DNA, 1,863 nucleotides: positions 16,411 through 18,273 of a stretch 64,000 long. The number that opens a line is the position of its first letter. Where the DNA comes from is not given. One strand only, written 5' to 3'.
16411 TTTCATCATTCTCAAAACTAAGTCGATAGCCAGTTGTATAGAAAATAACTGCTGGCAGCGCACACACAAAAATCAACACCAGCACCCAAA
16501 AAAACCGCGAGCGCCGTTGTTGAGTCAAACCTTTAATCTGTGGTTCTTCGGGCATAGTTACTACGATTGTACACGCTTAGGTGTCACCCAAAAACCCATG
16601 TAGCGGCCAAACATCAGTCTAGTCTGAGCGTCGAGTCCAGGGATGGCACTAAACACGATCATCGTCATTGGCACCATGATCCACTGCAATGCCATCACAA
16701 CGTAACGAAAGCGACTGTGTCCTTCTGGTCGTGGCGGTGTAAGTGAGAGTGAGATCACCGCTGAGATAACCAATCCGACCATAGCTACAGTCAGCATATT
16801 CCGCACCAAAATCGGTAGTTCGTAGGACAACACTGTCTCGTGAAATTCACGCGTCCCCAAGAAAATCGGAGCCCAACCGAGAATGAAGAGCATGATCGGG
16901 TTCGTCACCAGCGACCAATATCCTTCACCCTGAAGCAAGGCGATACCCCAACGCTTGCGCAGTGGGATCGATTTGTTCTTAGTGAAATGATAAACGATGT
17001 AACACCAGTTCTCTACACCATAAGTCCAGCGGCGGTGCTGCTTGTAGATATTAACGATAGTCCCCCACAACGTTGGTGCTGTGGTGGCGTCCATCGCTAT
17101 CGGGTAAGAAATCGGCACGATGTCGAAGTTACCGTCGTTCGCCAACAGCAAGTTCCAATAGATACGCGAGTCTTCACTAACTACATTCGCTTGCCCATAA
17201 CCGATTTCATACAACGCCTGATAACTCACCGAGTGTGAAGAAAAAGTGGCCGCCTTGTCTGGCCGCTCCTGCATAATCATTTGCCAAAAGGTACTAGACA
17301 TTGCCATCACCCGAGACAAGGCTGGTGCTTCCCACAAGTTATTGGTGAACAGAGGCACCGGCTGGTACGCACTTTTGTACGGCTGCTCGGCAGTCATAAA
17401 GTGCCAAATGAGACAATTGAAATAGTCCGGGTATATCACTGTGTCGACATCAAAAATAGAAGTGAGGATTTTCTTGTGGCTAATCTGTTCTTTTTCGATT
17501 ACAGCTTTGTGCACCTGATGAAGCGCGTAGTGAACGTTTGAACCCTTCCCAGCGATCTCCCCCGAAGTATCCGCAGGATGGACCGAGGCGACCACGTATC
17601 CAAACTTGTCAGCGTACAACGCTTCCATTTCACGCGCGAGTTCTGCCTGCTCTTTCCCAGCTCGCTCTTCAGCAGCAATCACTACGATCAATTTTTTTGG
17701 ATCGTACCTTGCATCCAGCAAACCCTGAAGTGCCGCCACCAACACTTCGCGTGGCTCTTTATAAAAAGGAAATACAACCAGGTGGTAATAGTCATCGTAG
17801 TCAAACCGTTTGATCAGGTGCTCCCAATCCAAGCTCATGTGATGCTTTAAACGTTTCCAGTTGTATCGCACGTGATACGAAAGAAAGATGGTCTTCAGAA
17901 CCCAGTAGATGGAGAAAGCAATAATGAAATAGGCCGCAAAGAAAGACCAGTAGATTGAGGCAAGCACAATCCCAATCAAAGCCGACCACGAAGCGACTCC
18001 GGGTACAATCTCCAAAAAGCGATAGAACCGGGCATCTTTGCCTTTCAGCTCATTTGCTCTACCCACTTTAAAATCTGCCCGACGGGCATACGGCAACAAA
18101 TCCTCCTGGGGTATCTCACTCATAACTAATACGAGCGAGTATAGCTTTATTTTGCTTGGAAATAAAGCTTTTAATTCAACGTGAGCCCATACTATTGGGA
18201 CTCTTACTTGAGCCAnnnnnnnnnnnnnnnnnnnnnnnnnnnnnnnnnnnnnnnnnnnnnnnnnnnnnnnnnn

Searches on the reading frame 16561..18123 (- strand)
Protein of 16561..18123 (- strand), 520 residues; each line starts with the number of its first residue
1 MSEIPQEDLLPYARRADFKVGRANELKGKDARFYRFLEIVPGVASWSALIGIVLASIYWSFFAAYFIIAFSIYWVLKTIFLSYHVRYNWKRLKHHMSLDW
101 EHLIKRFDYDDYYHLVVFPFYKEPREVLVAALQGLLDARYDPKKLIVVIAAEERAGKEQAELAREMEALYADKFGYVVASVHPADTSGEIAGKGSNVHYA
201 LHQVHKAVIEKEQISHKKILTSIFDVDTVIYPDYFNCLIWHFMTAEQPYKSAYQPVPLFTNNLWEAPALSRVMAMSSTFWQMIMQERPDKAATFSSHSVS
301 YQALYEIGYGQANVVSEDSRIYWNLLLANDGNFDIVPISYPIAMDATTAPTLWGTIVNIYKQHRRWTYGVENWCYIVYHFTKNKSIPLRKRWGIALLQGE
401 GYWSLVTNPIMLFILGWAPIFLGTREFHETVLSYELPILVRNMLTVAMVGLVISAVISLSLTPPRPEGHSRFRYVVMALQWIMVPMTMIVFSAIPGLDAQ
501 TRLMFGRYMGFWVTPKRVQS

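Call 54: search_protein_families(library=pfam, proteins=[window:16561-18123:-])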
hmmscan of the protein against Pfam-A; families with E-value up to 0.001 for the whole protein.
window:16561-18123:- (520 aa): 1 family
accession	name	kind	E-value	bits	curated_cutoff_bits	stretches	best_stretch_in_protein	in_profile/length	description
PF13632.12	Glyco_trans_2_3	-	9.5e-07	29.3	27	1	223-424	4-181/198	Glycosyl transferase family group 2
